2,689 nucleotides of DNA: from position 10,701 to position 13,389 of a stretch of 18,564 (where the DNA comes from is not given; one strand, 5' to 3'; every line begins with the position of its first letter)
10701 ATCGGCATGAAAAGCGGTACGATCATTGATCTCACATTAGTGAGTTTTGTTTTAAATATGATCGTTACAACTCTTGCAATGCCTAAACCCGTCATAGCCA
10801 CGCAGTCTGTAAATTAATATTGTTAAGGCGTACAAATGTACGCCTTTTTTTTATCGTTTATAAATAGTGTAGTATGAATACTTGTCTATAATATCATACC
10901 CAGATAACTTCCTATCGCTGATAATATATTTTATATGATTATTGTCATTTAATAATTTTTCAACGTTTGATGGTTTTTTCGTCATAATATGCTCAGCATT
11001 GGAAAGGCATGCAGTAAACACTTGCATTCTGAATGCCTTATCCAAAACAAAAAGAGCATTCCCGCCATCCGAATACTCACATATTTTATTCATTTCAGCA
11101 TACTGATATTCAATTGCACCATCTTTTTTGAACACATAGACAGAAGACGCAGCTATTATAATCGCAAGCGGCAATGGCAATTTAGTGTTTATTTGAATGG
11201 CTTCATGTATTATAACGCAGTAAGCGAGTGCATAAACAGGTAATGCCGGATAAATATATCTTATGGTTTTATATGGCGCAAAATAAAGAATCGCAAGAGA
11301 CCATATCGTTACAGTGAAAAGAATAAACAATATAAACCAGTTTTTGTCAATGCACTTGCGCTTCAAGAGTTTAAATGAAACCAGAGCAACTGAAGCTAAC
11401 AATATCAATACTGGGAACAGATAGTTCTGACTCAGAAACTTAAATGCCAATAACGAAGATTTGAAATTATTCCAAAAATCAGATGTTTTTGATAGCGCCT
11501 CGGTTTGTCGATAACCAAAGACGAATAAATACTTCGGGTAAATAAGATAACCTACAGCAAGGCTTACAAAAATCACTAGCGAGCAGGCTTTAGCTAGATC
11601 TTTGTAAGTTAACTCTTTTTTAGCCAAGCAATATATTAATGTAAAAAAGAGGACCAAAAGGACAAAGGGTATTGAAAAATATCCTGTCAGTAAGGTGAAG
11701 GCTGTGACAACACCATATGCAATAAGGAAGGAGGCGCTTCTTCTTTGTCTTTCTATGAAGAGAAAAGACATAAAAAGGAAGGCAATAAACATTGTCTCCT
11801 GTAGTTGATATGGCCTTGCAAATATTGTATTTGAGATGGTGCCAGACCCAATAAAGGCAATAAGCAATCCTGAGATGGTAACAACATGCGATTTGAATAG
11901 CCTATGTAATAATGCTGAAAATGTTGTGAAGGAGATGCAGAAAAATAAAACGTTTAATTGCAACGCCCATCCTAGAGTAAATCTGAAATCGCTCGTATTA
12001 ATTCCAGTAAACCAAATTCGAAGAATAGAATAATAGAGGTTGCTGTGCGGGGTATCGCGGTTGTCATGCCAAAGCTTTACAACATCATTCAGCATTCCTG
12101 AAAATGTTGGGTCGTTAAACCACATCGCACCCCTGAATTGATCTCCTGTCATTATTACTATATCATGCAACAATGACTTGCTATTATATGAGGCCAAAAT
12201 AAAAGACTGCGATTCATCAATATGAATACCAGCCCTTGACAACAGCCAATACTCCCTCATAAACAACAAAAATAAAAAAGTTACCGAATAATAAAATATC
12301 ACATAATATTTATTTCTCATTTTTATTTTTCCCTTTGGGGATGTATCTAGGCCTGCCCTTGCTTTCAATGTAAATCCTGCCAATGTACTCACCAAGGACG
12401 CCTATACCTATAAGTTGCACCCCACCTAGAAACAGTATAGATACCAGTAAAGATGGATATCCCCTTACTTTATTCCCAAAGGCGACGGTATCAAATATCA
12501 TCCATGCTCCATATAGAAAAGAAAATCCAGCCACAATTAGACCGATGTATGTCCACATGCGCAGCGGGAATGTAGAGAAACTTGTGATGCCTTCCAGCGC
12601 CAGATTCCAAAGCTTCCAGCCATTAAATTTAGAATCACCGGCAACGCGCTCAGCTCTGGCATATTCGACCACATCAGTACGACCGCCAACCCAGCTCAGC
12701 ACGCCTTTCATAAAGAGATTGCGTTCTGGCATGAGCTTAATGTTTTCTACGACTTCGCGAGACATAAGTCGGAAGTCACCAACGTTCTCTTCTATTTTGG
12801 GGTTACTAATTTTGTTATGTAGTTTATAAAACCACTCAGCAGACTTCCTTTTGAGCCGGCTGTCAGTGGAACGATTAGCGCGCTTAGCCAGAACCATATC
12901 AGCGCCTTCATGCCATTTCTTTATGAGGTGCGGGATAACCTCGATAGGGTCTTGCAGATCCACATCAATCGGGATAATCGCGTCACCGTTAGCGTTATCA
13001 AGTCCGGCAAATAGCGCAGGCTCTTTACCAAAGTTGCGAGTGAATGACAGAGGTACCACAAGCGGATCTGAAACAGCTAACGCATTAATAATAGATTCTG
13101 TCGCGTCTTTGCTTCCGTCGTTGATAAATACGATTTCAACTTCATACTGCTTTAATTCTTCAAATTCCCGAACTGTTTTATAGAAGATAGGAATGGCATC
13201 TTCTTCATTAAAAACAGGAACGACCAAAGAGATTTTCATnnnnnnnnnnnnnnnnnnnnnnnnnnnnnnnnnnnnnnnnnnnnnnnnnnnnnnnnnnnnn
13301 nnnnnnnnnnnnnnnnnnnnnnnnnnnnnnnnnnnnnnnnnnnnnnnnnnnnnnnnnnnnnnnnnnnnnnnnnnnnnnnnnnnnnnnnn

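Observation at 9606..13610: Two different O-antigen modification systems side by side next to the tailspike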

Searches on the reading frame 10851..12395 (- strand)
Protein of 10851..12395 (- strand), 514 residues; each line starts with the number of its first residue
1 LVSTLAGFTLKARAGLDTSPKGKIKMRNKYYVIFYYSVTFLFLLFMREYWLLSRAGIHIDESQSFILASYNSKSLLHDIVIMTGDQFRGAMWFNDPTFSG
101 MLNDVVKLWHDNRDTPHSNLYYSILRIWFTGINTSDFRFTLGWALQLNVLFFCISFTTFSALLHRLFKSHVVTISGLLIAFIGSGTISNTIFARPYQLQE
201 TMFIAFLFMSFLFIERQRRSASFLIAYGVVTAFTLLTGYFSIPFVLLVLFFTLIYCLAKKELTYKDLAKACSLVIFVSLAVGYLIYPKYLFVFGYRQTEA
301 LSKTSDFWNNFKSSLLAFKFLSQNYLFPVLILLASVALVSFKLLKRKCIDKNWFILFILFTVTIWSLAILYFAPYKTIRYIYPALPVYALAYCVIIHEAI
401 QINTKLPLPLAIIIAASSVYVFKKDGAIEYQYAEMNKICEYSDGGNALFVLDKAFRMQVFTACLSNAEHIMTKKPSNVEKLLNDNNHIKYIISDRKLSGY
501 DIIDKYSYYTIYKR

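Call 3: search_protein_families(library=pfam, proteins=[window:10851-12395:-], max_evalue=0.01)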
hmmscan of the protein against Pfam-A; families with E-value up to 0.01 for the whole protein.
window:10851-12395:- (514 aa): 0 families

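Call 8: search_protein_families(library=ncbifam, proteins=[window:10851-12395:-], max_evalue=0.01)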
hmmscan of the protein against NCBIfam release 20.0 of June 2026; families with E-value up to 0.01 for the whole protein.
window:10851-12395:- (514 aa): 1 family
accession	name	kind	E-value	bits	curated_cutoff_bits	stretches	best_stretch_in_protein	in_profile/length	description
NF047440.1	LA3751_2_3_fam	subfamily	4.4e-05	22.5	200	1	141-487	98-449/460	LA_3751/LA_3752 family putative glycosyltransferase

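Call 9: search_protein_families(library=phrogs, proteins=[window:10851-12395:-], max_evalue=0.01)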
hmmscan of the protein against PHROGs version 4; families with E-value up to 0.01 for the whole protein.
window:10851-12395:- (514 aa): 0 families

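Call 32: find_homologous_proteins(query=window:10851-12320:-)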
Query window:10851-12320:- (489 aa): 34 proteins with E <= 0.001 among 8000 candidates.
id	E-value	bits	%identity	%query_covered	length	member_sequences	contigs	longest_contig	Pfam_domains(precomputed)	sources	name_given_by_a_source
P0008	0.0e+0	1077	100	100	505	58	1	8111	-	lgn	-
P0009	1.6e-277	939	85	100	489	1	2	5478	-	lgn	-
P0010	5.0e-226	769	67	100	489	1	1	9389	-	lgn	-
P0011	9.8e-174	597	55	100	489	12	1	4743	-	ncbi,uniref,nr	ncbi:hypothetical protein [Proteus faecis]|uniref:hypothetical protein n=1 Tax=Proteus faecis TaxID=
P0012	4.3e-170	585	53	100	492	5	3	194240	-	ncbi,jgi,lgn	-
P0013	2.2e-134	467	47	96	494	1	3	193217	-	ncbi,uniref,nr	ncbi:hypothetical protein QQF21_17900 [Lelliottia sp. V89_10]|uniref:hypothetical protein n=1 Tax=Le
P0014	1.7e-131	457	46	100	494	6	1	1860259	-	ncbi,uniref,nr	ncbi:hypothetical protein [Enterobacter cancerogenus]|uniref:hypothetical protein n=1 Tax=Enterobact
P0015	6.8e-128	446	45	100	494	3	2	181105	-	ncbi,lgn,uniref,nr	ncbi:hypothetical protein K6706_23090 [Escherichia coli]|uniref:hypothetical protein n=1 Tax=Escheri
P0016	3.8e-112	394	40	99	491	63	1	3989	PF03901.24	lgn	-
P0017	1.4e-101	359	38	98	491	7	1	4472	-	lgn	-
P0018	3.2e-97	344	40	97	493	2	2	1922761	-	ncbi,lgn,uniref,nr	ncbi:hypothetical protein ID864_16335 [Erwinia aphidicola]|uniref:hypothetical protein n=1 Tax=Erwin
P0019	2.0e-96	342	40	97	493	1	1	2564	-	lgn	-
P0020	1.6e-94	336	38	97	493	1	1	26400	-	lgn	-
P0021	4.5e-94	334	40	88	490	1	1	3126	-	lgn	-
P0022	4.9e-94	334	39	97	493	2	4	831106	-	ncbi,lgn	ncbi:hypothetical protein ENINMM205M_01440 [Enterobacter intestinihominis]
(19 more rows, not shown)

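Call 33: find_encoding_contigs(protein=P0015, flank=6000, max_places=2)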
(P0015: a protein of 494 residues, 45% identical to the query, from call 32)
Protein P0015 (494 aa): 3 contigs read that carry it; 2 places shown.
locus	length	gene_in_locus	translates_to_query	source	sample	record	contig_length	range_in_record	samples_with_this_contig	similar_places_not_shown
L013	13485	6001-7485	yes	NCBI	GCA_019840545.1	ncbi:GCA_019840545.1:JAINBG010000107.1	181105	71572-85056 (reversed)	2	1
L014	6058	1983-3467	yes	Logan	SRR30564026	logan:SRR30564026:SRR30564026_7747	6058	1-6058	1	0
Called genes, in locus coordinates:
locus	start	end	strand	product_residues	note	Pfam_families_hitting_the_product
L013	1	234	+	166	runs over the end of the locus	PF05974:DUF892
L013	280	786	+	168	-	PF05974:DUF892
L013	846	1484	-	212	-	PF13505:OMP_b-brl, PF03922:OmpW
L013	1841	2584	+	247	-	PF06790:UPF0259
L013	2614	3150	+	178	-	PF04279:IspA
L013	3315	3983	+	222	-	PF02586:SRAP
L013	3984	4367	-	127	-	PF00717:Peptidase_S24 (weak)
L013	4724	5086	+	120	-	PF04138:GtrA_DPMS_TM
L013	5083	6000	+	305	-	PF00535:Glycos_transf_2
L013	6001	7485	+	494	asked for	-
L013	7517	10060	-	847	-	PF18668:Tail_spike_N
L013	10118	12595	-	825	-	-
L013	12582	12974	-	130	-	PF00877:NLPC_P60 (weak)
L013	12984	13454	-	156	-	-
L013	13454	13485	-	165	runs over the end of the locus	-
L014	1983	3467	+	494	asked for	-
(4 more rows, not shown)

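Call 34: find_encoding_contigs(protein=P0012, flank=6000, max_places=2)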
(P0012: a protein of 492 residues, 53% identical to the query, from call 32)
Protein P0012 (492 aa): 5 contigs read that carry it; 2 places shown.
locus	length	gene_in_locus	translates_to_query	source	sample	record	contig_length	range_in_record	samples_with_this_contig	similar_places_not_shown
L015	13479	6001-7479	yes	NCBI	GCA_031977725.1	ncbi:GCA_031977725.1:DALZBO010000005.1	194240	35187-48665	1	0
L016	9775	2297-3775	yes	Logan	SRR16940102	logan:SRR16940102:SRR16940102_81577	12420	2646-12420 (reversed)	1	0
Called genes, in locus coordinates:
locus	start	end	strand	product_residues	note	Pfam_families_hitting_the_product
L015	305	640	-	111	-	PF04363:DUF496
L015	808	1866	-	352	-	PF04632:FUSC, PF13515:FUSC_2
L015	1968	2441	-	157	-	PF06445:GyrI-like, PF14526:Cass2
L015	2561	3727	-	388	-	PF00768:Peptidase_S11, PF13354:Beta-lactamase2, PF07943:PBP5_C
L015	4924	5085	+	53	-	-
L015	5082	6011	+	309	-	PF00535:Glycos_transf_2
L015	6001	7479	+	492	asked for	-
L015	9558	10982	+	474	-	PF00929:RNase_T, PF08411:ExoI_SH3, PF26016:ExoI_C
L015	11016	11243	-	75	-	PF01206:TusA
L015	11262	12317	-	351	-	PF04143:Sulf_transp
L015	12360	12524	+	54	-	-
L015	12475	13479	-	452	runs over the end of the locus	PF00324:AA_permease, PF13520:AA_permease_2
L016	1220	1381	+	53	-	-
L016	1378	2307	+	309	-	PF00535:Glycos_transf_2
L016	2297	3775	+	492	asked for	-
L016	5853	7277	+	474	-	PF00929:RNase_T, PF08411:ExoI_SH3, PF26016:ExoI_C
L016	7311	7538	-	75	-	PF01206:TusA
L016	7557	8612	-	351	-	PF04143:Sulf_transp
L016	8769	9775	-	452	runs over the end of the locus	PF00324:AA_permease, PF13520:AA_permease_2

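Call 55: find_encoding_contigs(protein=P0009, flank=6000, max_places=3)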
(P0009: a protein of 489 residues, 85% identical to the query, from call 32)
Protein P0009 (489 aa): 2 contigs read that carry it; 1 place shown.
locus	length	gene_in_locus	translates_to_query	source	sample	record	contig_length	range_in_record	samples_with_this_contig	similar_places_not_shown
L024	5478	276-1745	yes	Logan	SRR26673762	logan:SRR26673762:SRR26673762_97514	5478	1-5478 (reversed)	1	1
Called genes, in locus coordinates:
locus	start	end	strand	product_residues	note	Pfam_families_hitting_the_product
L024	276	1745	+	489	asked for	-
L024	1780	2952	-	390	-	-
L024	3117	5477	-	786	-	?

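Call 84: search_solved_structures(query=A3, max_evalue=10, show_alignments=1)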
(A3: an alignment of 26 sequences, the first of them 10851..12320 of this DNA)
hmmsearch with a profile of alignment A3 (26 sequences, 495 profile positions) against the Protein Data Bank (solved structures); distinct sequences matched with E-value up to 10: 2.
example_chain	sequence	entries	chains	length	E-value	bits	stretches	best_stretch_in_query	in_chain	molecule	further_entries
5ezm_A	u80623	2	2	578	1.4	11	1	254-396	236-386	4-amino-4-deoxy-L-arabinose transferase or related glycosyltransferases of PMT family | 4-amino-4-deoxy-L-arabinose (L-Ara4N) transferase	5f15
7xbw_R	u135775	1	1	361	4.3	9.4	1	178-353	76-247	CX3C chemokine receptor 1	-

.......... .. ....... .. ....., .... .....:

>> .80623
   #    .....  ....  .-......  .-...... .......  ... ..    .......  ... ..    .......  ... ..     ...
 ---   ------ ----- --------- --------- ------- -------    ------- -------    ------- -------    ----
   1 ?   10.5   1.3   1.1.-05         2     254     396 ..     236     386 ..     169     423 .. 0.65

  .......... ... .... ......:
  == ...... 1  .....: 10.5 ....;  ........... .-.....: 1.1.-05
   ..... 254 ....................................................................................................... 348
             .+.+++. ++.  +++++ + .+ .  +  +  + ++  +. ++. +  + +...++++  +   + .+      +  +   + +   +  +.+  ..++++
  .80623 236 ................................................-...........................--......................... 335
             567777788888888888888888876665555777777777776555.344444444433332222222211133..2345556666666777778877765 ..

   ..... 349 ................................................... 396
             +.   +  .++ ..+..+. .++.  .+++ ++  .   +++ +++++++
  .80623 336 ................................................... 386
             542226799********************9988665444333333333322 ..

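Call 85: search_protein_families(library=pfam, alignment_id=A3, max_evalue=1)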
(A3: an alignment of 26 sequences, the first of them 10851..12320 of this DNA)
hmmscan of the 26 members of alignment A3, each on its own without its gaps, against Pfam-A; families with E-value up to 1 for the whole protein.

A. member 1, window:10851-12320:- (489 aa): 0 families

B. families by the number of members that match (of 26 scanned): 12 families
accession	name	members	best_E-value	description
PF03901.23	Glyco_transf_22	5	1e-06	Alg9-like mannosyltransferase family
PF12469.13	Cmr2_N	2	0.03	CRISPR-associated protein Cmr2, N-terminal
PF19529.4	DUF6057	1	0.013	Family of unknown function (DUF6057)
PF17621.7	DUF5508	1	0.054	Family of unknown function (DUF5508)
PF04904.21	SAM_NCD1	1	0.058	NAB conserved region 1 (NCD1) SAM domain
PF02270.21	TFIIF_beta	1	0.1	TFIIF, beta subunit HTH domain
PF17878.8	ssDBP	1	0.14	Phage single-stranded DNA-binding protein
PF00867.23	XPG_I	1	0.15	XPG I-region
PF07566.17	DUF1543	1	0.16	Domain of Unknown Function (DUF1543)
PF09813.14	Coa3_cc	1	0.19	Cytochrome c oxidase assembly factor 3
PF05829.17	Adeno_PX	1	0.21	Adenovirus late L2 mu core protein (Protein X)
PF15086.11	UPF0542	1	0.23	Uncharacterised protein family UPF0542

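Call 107: predict_structure(alignment_id=A3)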
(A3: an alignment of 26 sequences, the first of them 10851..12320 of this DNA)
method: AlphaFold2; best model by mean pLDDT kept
length: 489 residues; sequences in the alignment: 26
mean_pLDDT: 88.2   pTM: 0.89
mean pLDDT of the five models: 88.2, 88.2, 87.7, 86.2, 86.2
residues with pLDDT >= 90: 261; 70-90: 204; 50-70: 24; < 50: 0
segments of 3 or more residues with pLDDT < 50: none
pLDDT, mean of each block of 10 residues (from residue 1): 88 96 87 75 62 80 76 87 76 83 87 84 97 98 94 94 91 97 95 92 97 91 95 89 95 93 75 83 93 93 95 94 88 97 92 94 97 89 84 86 73 81 84 80 88 92 91 89 87
secondary structure, 60 per line:
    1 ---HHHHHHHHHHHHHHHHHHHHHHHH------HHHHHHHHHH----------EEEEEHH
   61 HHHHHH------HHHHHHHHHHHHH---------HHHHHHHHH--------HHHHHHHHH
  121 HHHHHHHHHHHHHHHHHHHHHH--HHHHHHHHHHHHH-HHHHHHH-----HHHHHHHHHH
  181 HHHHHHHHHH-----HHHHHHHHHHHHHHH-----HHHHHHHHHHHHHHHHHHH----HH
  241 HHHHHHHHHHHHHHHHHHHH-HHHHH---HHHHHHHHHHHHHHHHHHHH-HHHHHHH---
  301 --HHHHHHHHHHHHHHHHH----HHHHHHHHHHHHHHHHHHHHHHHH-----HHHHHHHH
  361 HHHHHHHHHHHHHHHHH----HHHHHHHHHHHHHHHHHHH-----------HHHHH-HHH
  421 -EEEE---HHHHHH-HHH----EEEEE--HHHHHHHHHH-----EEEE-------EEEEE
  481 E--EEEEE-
elements in order: H4-27 H34-43 E54-58 H59-66 H73-85 H95-103 H112-142 H145-157 H159-165 H171-190 H196-210 H216-234 H239-260 H262-266 H270-289 H291-297 H303-319 H324-347 H353-377 H382-400 H412-416 E422-425 H429-434 E443-447 H450-459 E465-468 E476-481 E484-488

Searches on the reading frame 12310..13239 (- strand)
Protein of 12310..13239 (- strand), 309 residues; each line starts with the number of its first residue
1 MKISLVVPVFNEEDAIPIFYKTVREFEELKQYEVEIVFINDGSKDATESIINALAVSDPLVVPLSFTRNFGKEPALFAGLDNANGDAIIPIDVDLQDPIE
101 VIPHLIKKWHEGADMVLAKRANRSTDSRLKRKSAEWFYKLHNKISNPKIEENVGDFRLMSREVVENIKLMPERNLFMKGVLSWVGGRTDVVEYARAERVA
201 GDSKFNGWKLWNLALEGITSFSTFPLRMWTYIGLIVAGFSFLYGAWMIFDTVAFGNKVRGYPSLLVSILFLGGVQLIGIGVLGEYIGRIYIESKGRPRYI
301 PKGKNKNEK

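Call 3: search_protein_families(library=pfam, proteins=[window:12310-13239:-], max_evalue=0.01)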
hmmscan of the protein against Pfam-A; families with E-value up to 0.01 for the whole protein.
window:12310-13239:- (309 aa): 1 family
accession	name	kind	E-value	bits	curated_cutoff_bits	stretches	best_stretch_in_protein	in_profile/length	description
PF00535.33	Glycos_transf_2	-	9e-31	107.5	23.3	1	4-167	1-167/168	Glycosyl transferase family 2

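Call 8: search_protein_families(library=ncbifam, proteins=[window:12310-13239:-], max_evalue=0.01)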
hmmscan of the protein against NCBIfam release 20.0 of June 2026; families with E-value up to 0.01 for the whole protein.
window:12310-13239:- (309 aa): 17 families
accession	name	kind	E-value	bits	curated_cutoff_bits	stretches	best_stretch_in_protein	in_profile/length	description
NF047588.1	GlcsyltransPgfSStrep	equivalog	1.3e-84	284.1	500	1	1-304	1-305/308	glycosyltransferase PgfS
NF007986.1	PRK10714.1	equivalog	4.6e-52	177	529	1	2-300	7-307/316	undecaprenyl-phosphate 4-deoxy-4-formamido-L-arabinose transferase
TIGR03937.1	PgaC_IcaA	equivalog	1e-15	57.6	422.3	1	2-107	46-148/407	poly-beta-1,6-N-acetyl-D-glucosamine synthase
NF010496.0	PRK13915.1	equivalog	6.4e-08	32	262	1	2-105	32-138/307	glucosyl-3-phosphoglycerate synthase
NF007482.0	PRK10073.1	equivalog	1.7e-07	30.6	423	1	2-95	7-96/334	glycosyltransferase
NF041391.1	DPhHxTase_Halo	equivalog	6.5e-07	28.6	375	1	10-169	4-155/213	dolichyl-phosphate hexose transferase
TIGR04283.1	glyco_like_mftF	equivalog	8.8e-07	28.7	182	1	3-145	1-132/221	TIGR04283 family arsenosugar biosynthesis glycosyltransferase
NF041875.1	EPS_EpsD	equivalog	1.1e-06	28.3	370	1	3-138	1-133/325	exopolysaccharide biosynthesis glycosyltransferase EpsD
TIGR03111.1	glyc2_xrt_Gpos1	hypoth_equivalog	2.5e-06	26.5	363.95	1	2-143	50-189/439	TIGR03111 family XrtG-associated glycosyltransferase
NF047683.1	TeichurnBiosyTuaG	equivalog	1.1e-05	25.2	400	1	2-94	7-96/252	teichuronic acid biosynthesis protein TuaG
NF050050.1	ProtGlycPglI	equivalog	3.2e-05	23.4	500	1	2-119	3-118/306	GalNAc(5)-diNAcBac-PP-undecaprenol beta-1,3-glucosyltransferase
TIGR04242.1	nodulat_NodC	equivalog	0.00016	20.7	550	1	3-112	50-162/395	chitooligosaccharide synthase NodC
NF058614.1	PPMAGASynPpgS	equivalog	0.0011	18.4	370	1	4-134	3-132/226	polyprenyl-phospho-N-acetylgalactosaminyl synthase PpgS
NF041394.1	GtaseAglG_Halo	equivalog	0.0022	17.3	440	1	1-111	1-109/304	glucosyl-dolichyl phosphate glucuronosyltransferase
NF038302.1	EPS_HpsE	equivalog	0.0023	17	300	1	2-67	2-67/307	hormogonium polysaccharide biosynthesis glycosyltransferase HpsE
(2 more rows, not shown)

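Call 9: search_protein_families(library=phrogs, proteins=[window:12310-13239:-], max_evalue=0.01)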
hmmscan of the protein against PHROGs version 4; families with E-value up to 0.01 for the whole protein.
window:12310-13239:- (309 aa): 3 families
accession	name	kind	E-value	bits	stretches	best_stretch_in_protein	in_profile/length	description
phrog_34335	-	moron, auxiliary metabolic gene and host takeover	1.6e-175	586.9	1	1-308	1-308/825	GtrB glycosyltransferase for O-antigen conversion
phrog_841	-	moron, auxiliary metabolic gene and host takeover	6.4e-164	545.8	1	1-305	2-307/309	GtrB-like O-antigen conversion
phrog_13126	-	moron, auxiliary metabolic gene and host takeover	0.0011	19.2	1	1-152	1-154/394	beta-1,4-glycosyltransferase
